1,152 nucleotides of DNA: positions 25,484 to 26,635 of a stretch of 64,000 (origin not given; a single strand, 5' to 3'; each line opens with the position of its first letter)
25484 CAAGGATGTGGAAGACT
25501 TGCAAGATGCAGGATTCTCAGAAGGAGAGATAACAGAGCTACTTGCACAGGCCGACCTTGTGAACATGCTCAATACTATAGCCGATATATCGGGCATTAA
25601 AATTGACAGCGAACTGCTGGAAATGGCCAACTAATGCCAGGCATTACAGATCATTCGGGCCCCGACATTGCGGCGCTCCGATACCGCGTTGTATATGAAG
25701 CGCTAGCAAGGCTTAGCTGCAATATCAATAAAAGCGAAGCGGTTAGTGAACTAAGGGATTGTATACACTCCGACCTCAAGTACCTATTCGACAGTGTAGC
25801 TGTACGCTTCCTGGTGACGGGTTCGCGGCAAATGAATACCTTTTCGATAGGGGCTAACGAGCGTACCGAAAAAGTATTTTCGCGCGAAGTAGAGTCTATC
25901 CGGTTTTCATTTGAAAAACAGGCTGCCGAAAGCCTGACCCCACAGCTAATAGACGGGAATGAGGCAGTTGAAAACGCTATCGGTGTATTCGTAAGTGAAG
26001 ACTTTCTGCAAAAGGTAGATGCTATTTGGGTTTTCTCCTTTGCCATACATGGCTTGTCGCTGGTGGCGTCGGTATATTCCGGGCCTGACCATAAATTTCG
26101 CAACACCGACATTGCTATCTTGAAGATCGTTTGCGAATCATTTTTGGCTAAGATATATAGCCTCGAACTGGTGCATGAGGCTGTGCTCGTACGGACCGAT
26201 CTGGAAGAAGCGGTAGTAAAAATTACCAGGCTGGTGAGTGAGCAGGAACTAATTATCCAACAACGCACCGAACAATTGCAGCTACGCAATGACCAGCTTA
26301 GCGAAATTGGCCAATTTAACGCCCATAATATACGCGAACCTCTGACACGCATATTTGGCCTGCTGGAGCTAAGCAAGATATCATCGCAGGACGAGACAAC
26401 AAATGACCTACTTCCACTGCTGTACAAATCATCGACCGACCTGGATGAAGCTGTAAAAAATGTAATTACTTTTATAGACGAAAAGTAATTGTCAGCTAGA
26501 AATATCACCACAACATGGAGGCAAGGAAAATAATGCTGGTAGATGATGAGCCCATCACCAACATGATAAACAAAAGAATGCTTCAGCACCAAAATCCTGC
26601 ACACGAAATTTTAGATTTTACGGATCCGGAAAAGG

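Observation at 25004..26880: AhpD-like CxxC protein hard-wired to an ATPase-less histidine phosphoacceptor and a receiver: candidate new redox/ligand signalling module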

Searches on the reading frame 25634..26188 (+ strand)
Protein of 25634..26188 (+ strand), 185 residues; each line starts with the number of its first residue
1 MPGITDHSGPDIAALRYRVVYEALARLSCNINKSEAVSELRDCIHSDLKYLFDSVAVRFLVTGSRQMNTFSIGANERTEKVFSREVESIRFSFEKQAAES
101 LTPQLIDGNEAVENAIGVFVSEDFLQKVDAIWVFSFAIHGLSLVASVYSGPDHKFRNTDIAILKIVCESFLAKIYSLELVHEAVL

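Call 37: search_protein_representatives(alignment_id=A2)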
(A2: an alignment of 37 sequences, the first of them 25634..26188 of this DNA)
Query: 37 sequences, 175 profile positions. Proteins with E-value up to 0.001 (for the whole library): 188; up to 1e-10: 112; up to 1e-30: 47. The best 150 are listed.
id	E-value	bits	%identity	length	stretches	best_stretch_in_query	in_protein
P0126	3.3e-50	186.8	-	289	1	1-174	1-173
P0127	1.5e-48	181.4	-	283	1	5-175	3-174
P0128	1.4e-46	175.0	-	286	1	4-174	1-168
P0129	3.0e-46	173.9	-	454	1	1-174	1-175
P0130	5.7e-46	173.0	-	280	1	4-173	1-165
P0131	8.7e-45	169.2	-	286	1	4-174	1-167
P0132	2.6e-44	167.6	-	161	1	3-162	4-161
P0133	1.3e-43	165.4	-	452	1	1-174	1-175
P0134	1.4e-43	165.3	-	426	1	1-174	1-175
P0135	1.8e-43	164.9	-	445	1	1-174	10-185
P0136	1.2e-41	159.0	-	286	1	4-174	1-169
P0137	1.7e-41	158.4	-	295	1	1-174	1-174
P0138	2.0e-41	158.2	-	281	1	3-174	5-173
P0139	2.6e-41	157.9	-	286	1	4-174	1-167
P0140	2.1e-40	154.9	-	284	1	6-173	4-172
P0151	1.8e-35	138.9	-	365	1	1-173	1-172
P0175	2.3e-29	119.0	-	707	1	2-175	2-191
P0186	1.3e-25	106.8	-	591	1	5-174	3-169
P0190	7.5e-24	101.0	-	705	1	11-173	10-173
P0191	1.5e-23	100.1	-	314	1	13-174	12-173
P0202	9.8e-20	87.6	-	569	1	6-173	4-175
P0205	3.5e-18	82.5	-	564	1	5-173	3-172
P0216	1.3e-14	70.9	-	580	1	5-173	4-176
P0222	7.3e-14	68.5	-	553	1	13-173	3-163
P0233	6.0e-11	59.0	-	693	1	9-174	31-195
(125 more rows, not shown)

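Call 38: search_protein_families(library=pfam, proteins=[P0175, P0186, P0190, P0202, P0205, P0216, P0222, P0233, P0151, P0191], max_evalue=0.001)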
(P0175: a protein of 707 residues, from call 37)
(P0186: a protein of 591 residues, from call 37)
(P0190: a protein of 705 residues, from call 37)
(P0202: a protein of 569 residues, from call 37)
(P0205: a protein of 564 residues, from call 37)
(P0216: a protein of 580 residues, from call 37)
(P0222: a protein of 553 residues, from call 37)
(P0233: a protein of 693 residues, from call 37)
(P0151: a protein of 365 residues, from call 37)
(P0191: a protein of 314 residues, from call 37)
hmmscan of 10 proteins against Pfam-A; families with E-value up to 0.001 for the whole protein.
P0175 (707 aa): 3 families
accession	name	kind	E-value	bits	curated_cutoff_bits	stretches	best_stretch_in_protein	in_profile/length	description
PF02518.31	HATPase_c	-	7.6e-25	87.9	26.4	1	330-454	2-109/111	Histidine kinase-, DNA gyrase B-, and HSP90-like ATPase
PF00512.31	HisKA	-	6.9e-24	84.1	26.9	1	216-281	1-65/66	His Kinase A (phospho-acceptor) domain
PF00072.30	Response_reg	-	4.4e-19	69.1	30.2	1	486-607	1-110/111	Response regulator receiver domain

P0186 (591 aa): 3 families
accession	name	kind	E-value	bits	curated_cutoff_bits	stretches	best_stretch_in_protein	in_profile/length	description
PF02518.31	HATPase_c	-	1.3e-30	106.5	26.4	1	307-432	1-109/111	Histidine kinase-, DNA gyrase B-, and HSP90-like ATPase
PF00072.30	Response_reg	-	1.1e-23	84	30.2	1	459-572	1-110/111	Response regulator receiver domain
PF00512.31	HisKA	-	3.7e-21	75.4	26.9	1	195-259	1-65/66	His Kinase A (phospho-acceptor) domain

P0190 (705 aa): 3 families
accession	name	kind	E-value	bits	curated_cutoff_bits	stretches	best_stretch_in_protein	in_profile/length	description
PF02518.31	HATPase_c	-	4e-28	98.5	26.4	1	312-428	1-110/111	Histidine kinase-, DNA gyrase B-, and HSP90-like ATPase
PF00072.30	Response_reg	-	3.9e-26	91.8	30.2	1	588-698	1-110/111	Response regulator receiver domain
PF00512.31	HisKA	-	5e-21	75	26.9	1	200-265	1-66/66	His Kinase A (phospho-acceptor) domain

P0202 (569 aa): 3 families
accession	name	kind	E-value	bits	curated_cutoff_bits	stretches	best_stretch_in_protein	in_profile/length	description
PF02518.31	HATPase_c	-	2.9e-30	105.4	26.4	1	309-425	2-110/111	Histidine kinase-, DNA gyrase B-, and HSP90-like ATPase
PF00072.30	Response_reg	-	2.9e-23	82.6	30.2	1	447-562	1-110/111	Response regulator receiver domain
PF00512.31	HisKA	-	1.1e-18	67.5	26.9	1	195-260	1-66/66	His Kinase A (phospho-acceptor) domain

P0205 (564 aa): 8 families
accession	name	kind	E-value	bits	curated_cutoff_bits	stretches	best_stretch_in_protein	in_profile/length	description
PF02518.31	HATPase_c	-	1.2e-27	96.9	26.4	1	451-558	2-108/111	Histidine kinase-, DNA gyrase B-, and HSP90-like ATPase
PF13426.13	PAS_9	-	2.8e-12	47.3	27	1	202-307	2-103/103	PAS domain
PF00512.31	HisKA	-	8e-11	42.3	26.9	1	342-404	2-63/66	His Kinase A (phospho-acceptor) domain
PF00989.32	PAS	-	2.6e-09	37.5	22.6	1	194-305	4-113/113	PAS fold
PF13581.12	HATPase_c_2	-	4.2e-07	30.4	27.4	1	453-534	30-109/127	Histidine kinase-like ATPase domain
PF13188.13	PAS_8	-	2.2e-06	27.8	21.8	1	194-248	4-55/65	PAS domain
PF14501.12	HATPase_c_5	-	3.7e-06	27.2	22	1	455-546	6-91/102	GHKL domain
PF08448.16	PAS_4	-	7.3e-05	23.4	23.1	1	197-310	1-110/110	PAS fold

P0216 (580 aa): 3 families
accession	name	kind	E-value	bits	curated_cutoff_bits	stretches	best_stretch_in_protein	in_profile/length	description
PF02518.31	HATPase_c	-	3.8e-28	98.6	26.4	1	315-429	1-109/111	Histidine kinase-, DNA gyrase B-, and HSP90-like ATPase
PF00072.30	Response_reg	-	2e-23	83.1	30.2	1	457-570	2-109/111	Response regulator receiver domain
PF00512.31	HisKA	-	1.9e-21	76.3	26.9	1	203-268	1-66/66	His Kinase A (phospho-acceptor) domain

P0222 (553 aa): 6 families
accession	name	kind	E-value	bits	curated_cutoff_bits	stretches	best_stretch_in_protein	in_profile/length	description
PF02518.31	HATPase_c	-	2.9e-23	82.9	26.4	1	440-549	2-110/111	Histidine kinase-, DNA gyrase B-, and HSP90-like ATPase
PF13426.13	PAS_9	-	7.8e-11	42.6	27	1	193-295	2-102/103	PAS domain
PF00512.31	HisKA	-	5e-10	39.7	26.9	1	331-393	2-63/66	His Kinase A (phospho-acceptor) domain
PF00989.32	PAS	-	1.9e-08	34.8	22.6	1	187-293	6-112/113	PAS fold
PF08448.16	PAS_4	-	6e-08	33.3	23.1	1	190-298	3-109/110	PAS fold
PF13581.12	HATPase_c_2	-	4.1e-06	27.3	27.4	1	439-527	27-113/127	Histidine kinase-like ATPase domain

P0233 (693 aa): 2 families
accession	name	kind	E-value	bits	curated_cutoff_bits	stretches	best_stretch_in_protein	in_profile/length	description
PF02518.31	HATPase_c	-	1.2e-17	64.8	26.4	1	539-676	6-110/111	Histidine kinase-, DNA gyrase B-, and HSP90-like ATPase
PF01627.28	Hpt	-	0.00024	21.7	24.6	1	347-413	2-60/84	Hpt domain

P0151 (365 aa): 1 family
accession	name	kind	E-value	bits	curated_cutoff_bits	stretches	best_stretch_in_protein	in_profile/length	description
PF00512.31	HisKA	-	5.9e-06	26.7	26.9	1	212-270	3-61/66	His Kinase A (phospho-acceptor) domain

P0191 (314 aa): 1 family
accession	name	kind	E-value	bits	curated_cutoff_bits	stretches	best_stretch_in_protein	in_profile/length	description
PF01740.26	STAS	-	0.00012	22.3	22.6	1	199-281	2-87/106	STAS domain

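Call 40: find_homologous_proteins(query=P0190, region=1-190)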
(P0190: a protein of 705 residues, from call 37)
Query P0190, residues 1-190 (190 aa): 1 proteins with E <= 0.001 among 2113 candidates.
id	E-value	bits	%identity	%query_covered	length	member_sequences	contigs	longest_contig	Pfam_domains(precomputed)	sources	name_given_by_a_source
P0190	1.6e-117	408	100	100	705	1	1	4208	PF02518.32,PF00512.32,PF00072.31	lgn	-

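Call 41: find_encoding_contigs(protein=P0190, flank=4000)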
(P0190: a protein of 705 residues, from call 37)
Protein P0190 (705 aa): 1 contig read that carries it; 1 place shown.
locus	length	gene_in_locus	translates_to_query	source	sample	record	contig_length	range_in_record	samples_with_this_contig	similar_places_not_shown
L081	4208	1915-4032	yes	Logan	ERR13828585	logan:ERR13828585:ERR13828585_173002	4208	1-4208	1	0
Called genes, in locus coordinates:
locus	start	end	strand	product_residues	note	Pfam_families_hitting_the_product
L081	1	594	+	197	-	?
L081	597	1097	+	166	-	-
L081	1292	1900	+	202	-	-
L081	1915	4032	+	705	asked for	PF00512:HisKA, PF02518:HATPase_c, PF00072:Response_reg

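Call 43: search_protein_families(library=pfam, proteins=[L081:1292-1897:+, L081:597-1094:+, L081:1-591:+], max_evalue=0.1)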
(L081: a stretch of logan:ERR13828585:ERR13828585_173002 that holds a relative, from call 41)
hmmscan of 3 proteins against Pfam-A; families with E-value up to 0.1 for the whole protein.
L081:1292-1897:+ (202 aa): 1 family
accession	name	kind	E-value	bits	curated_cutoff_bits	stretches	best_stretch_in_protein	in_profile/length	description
PF02627.25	CMD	-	0.086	13.3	23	0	74-102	17-45/84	Carboxymuconolactone decarboxylase family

L081:597-1094:+ (166 aa): 3 families
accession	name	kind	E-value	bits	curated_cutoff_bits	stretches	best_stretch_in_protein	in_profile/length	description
PF24381.1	DUF7537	-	0.001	19.1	31.7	1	18-58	7-47/258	Family of unknown function (DUF7537)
PF13442.11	Cytochrome_CBB3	-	0.013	16.3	27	1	91-156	13-68/68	Cytochrome C oxidase, cbb3-type, subunit III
PF21827.1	New_glue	-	0.026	14.7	31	1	17-58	5-44/94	New glue protein family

L081:1-591:+ (197 aa): 1 family
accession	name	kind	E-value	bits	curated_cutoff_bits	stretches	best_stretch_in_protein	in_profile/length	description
PF07394.17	DUF1501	-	6.9e-21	75.3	27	1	45-144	244-338/390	Protein of unknown function (DUF1501)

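Call 46: find_related_loci(query=A3, collection=metagenome_contigs, flank=4000)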
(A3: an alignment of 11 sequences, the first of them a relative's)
Query A3 (202 aa) in metagenome_contigs; peptide patterns used: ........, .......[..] (x = any residue, [..] = any of these).
323 stretches matched a pattern; 49 encode a relative of the query (tblastn E <= 1e-3); 49 distinct loci.
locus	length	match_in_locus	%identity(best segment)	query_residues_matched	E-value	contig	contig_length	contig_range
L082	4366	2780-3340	69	13-199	2e-90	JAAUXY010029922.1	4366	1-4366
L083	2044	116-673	55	13-198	2e-73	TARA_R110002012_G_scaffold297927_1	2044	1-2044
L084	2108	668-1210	56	18-198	3e-72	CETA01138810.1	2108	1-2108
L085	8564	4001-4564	53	11-198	8e-70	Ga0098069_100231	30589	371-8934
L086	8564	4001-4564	53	11-198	8e-70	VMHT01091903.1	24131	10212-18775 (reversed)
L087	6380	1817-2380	53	11-198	2e-69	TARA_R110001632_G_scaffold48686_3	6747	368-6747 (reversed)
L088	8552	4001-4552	55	15-198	4e-69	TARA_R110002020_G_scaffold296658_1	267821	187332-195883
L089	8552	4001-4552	54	18-201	1e-68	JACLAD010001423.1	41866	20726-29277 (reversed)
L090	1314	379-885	59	30-198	8e-73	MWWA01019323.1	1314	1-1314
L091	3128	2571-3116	54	17-198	4e-69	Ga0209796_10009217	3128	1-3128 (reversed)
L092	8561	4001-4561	55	12-198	2e-68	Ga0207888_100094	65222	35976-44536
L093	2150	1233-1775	52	18-198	5e-70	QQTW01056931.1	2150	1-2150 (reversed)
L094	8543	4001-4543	55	18-198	6e-68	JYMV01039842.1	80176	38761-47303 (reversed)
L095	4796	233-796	53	15-202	4e-68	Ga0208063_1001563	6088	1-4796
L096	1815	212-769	52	13-198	2e-70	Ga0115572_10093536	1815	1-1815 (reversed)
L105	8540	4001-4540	54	19-198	1e-69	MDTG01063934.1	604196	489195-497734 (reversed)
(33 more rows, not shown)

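Call 48: search_protein_families(library=pfam, proteins=[L105:4558-5868:+, L082:3400-4365:+, L087:3754-6033:+], max_evalue=0.01)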
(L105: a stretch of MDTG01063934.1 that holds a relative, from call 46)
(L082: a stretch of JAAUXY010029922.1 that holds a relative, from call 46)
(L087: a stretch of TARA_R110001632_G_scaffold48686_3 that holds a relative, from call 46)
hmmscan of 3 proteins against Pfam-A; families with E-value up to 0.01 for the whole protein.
L105:4558-5868:+ (437 aa): 1 family
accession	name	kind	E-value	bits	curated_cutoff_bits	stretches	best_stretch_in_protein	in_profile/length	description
PF07228.17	SpoIIE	-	1.4e-16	61.4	25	1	234-433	2-187/192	Stage II sporulation protein E (SpoIIE)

L082:3400-4365:+ (322 aa): 2 families
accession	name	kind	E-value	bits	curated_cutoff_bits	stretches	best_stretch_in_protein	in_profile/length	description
PF00512.31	HisKA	-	4.6e-23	81.5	26.9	1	201-265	2-66/66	His Kinase A (phospho-acceptor) domain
PF13185.12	GAF_2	-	0.0056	17.3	28.6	0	35-160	6-131/136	GAF domain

L087:3754-6033:+ (760 aa): 7 families
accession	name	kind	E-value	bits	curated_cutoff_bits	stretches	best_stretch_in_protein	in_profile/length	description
PF13426.13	PAS_9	-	2e-24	86.2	27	2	410-515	1-103/103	PAS domain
PF00989.32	PAS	-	6.9e-24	84.5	22.6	2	401-513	2-113/113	PAS fold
PF08447.18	PAS_3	-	1.7e-23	83.1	25.6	2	302-388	2-88/89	PAS fold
PF08448.16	PAS_4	-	6.6e-23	81.5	23.1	2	20-126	2-108/110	PAS fold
PF02518.31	HATPase_c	-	1.7e-14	54.6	26.4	1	658-758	6-105/111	Histidine kinase-, DNA gyrase B-, and HSP90-like ATPase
PF13188.13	PAS_8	-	3.9e-09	36.5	21.8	1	401-444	2-46/65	PAS domain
PF24820.1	Diguanyl_cycl_sensor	-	6.3e-07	29.8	28.1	1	407-507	3-105/109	Diguanylate cyclase-like sensor domain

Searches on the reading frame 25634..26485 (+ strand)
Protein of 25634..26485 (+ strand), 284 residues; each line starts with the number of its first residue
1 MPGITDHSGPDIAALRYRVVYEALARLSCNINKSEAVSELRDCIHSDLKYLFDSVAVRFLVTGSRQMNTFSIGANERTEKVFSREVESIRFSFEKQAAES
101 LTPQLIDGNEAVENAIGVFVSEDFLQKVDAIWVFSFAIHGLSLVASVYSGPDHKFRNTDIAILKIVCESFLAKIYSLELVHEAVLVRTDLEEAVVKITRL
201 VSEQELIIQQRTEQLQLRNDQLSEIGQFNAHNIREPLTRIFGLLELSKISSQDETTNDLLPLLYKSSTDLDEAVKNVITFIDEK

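Call 3: search_protein_families(library=pfam, proteins=[window:25634-26485:+], max_evalue=1)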
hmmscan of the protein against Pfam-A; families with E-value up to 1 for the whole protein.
window:25634-26485:+ (284 aa): 2 families
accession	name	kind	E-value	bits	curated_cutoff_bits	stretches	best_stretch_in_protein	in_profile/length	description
PF00512.31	HisKA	-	0.00073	20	26.9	1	230-280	10-60/66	His Kinase A (phospho-acceptor) domain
PF07765.17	KIP1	-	0.31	11.6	33.9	0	188-222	21-55/74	KIP1-like protein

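Call 4: search_protein_families(library=ncbifam, proteins=[window:25634-26485:+], max_evalue=1)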
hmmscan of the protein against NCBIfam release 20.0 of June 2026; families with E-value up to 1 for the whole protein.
window:25634-26485:+ (284 aa): 1 family
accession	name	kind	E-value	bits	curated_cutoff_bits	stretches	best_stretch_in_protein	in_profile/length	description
NF008468.0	PRK11360.1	equivalog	0.00094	17.7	646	1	201-280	372-454/616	two-component system sensor histidine kinase AtoS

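Call 5: find_homologous_proteins(query=window:25634-26485:+)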
Query window:25634-26485:+ (284 aa): 5 proteins with E <= 0.001 among 1737 candidates.
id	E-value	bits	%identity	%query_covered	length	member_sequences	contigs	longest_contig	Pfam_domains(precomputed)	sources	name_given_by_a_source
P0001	1.3e-177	607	100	100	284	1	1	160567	-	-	-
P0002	2.1e-72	262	48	95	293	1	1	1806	-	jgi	jgi:hypothetical protein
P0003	3.3e-66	241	41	99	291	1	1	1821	-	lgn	-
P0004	5.4e-50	188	34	98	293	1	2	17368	-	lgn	-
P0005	1.4e-10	59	48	31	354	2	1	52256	-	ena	-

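Call 8: find_encoding_contigs(protein=P0004, flank=6000)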
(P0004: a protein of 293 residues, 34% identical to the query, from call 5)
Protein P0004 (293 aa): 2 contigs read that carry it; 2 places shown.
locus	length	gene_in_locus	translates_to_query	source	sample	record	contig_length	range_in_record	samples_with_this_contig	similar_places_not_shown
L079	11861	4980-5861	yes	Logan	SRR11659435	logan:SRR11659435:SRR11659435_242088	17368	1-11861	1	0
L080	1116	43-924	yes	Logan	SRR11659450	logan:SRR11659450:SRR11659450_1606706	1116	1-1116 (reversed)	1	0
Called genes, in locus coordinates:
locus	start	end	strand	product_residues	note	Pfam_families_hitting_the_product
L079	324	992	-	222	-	PF19841:GldN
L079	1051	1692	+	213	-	PF21602:GldM_3rd (weak)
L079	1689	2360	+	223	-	PF21602:GldM_3rd (weak)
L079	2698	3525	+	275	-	PF08448:PAS_4 (faint), PF00989:PAS (weak), PF13426:PAS_9, PF08447:PAS_3, PF00512:HisKA (faint)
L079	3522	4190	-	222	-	PF00484:Pro_CA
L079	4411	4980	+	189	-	-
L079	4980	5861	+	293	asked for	-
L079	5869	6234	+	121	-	PF00072:Response_reg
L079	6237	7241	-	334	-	PF01565:FAD_binding_4, PF02873:MurB_C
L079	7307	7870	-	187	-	PF13302:Acetyltransf_3, PF00583:Acetyltransf_1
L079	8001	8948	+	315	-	PF14771:DUF4476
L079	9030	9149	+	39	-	-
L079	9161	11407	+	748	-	PF13620:CarboxypepD_reg, PF13715:CarbopepD_reg_2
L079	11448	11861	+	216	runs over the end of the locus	-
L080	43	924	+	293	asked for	-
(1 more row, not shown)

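Call 23: predict_structure(alignment_id=A1)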
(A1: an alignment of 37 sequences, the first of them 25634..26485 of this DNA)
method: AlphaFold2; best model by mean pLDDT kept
length: 284 residues; sequences in the alignment: 37
mean_pLDDT: 90.0   pTM: 0.67
mean pLDDT of the five models: 90.0, 88.7, 87.9, 87.7, 86.5
residues with pLDDT >= 90: 207; 70-90: 59; 50-70: 17; < 50: 1
segments of 3 or more residues with pLDDT < 50: none
pLDDT, mean of each block of 10 residues (from residue 1): 58 87 94 93 90 94 84 68 78 95 95 91 93 95 96 94 94 93 92 93 96 94 85 94 96 96 97 90 81
secondary structure, 60 per line:
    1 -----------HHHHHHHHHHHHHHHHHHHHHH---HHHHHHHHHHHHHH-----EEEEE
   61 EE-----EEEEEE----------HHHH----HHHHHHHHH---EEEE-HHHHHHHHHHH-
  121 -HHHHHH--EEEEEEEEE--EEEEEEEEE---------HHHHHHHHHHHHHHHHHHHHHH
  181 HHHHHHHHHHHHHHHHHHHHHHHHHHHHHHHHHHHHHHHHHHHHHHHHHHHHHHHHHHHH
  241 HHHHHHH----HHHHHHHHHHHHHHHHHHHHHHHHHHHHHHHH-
elements in order: H12-33 H37-50 E56-62 E68-73 H84-87 H92-100 E104-107 H109-119 H122-127 E130-138 E141-149 H159-247 H252-283

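Call 27: fold_search(model_id=the predicted structure, library=pdb)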
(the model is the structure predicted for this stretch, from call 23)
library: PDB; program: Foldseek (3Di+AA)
matches with E <= 10: 1010; with E <= 0.001: 48
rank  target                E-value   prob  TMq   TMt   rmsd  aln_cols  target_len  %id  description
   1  2q0o_A                1.8e-05  1.00  0.32  0.37   6.5       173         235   12  Crystal structure of an anti-activation complex in bacterial quorum sensing (released 2007-09-25)
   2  1l3l_A                2.4e-05  1.00  0.33  0.39   6.3       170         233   12  Crystal structure of a bacterial quorum-sensing transcription factor complexed with pheromone and DNA (released 2002-07-03)
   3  5w10_D                3.1e-05  1.00  0.40  0.63   7.0       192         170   13  Lcd1 GAF domain in complex with cAMP ligand (released 2017-06-28)
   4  5w10_C                3.1e-05  1.00  0.41  0.64   7.0       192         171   13  Lcd1 GAF domain in complex with cAMP ligand (released 2017-06-28)
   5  5w10_B                4.2e-05  1.00  0.42  0.65   4.7       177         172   13  Lcd1 GAF domain in complex with cAMP ligand (released 2017-06-28)
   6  5l10_A                5.3e-05  1.00  0.36  0.52   5.9       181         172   12  Crystal Structure of N-Acylhomoserine Lactone Dependent LuxR Family Transcriptionl Factor CepR2 from Burkholderia ceno (released 2016-10-26)
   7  3ci6_B                5.6e-05  1.00  0.41  0.66   4.7       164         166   12  Crystal structure of the GAF domain from Acinetobacter phosphoenolpyruvate-protein phosphotransferase (released 2008-05-13)
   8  5w10_A                5.6e-05  1.00  0.42  0.65   4.7       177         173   13  Lcd1 GAF domain in complex with cAMP ligand (released 2017-06-28)
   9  3e98_B                6.4e-05  1.00  0.39  0.60   6.7       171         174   14  CRYSTAL STRUCTURE OF a GAF domain containing protein that belongs to Pfam DUF484 family (PA5279) FROM PSEUDOMONAS AERU (released 2008-09-02)
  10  3p01_A                6.8e-05  1.00  0.40  0.60   4.6       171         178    9  Crystal structure of two-component response regulator from Nostoc sp. PCC 7120 (released 2010-10-06)
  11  6oap_A                8.7e-05  1.00  0.42  0.39   5.6       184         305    9  Crystal structure of a dual sensor histidine kinase in the green-light absorbing Pg state (released 2019-09-18)
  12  6ob8_B                1.0e-04  1.00  0.44  0.41   5.5       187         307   12  Crystal structure of a dual sensor histidine kinase in green light illuminated state (released 2019-09-18)
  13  5l10_F                1.1e-04  1.00  0.36  0.54   5.9       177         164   12  Crystal Structure of N-Acylhomoserine Lactone Dependent LuxR Family Transcriptionl Factor CepR2 from Burkholderia ceno (released 2016-10-26)
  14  6oaq_B                1.2e-04  1.00  0.43  0.40   5.5       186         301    9  Crystal structure of a dual sensor histidine kinase in BeF3- bound state (released 2019-09-18)
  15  3p01_B                1.2e-04  1.00  0.38  0.56   5.6       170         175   10  Crystal structure of two-component response regulator from Nostoc sp. PCC 7120 (released 2010-10-06)
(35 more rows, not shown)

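Call 62: find_encoding_contigs(protein=P0005, flank=4000, max_places=2)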
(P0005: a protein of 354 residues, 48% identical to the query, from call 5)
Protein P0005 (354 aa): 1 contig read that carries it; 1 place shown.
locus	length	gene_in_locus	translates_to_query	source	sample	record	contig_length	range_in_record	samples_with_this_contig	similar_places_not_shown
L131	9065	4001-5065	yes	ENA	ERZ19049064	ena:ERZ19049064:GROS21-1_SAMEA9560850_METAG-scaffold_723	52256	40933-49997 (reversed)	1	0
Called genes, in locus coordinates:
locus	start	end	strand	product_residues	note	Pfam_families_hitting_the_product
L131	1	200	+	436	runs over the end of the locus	-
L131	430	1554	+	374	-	-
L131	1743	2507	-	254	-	-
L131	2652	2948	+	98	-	-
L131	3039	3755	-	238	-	PF13568:OMP_b-brl_2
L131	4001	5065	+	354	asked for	-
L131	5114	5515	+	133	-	PF12680:SnoaL_2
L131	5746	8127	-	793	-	PF13715:CarbopepD_reg_2, PF07715:Plug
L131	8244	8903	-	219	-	PF04955:HupE_UreJ, PF13795:HupE_UreJ_2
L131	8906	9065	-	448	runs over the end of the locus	PF13428:TPR_14 (faint), PF00515:TPR_1 (faint), PF13181:TPR_8 (faint), PF13432:TPR_16 (faint), PF14559:TPR_19 (faint), PF14853:Fis1_TPR_C (faint), PF13176:TPR_7 (faint), PF17874:TPR_MalT (faint), +2 more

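Call 63: find_encoding_contigs(protein=P0002, flank=2000, max_places=2)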
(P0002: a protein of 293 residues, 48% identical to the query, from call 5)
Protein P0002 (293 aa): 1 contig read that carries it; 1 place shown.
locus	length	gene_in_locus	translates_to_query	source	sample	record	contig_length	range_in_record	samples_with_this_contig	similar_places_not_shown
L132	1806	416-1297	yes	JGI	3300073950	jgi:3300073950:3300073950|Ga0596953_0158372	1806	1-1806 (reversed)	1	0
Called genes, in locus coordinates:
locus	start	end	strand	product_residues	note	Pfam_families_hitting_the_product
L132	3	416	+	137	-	?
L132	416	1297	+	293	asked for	-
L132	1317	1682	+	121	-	PF00072:Response_reg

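Call 64: find_encoding_contigs(protein=P0003, flank=2000, max_places=2)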
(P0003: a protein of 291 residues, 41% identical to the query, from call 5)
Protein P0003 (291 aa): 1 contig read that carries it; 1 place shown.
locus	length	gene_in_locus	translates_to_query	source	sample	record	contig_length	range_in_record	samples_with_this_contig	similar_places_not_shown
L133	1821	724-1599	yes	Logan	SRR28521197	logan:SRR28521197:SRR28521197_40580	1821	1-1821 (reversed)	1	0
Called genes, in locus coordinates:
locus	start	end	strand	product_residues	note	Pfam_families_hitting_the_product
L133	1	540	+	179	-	?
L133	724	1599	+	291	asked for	-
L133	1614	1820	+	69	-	?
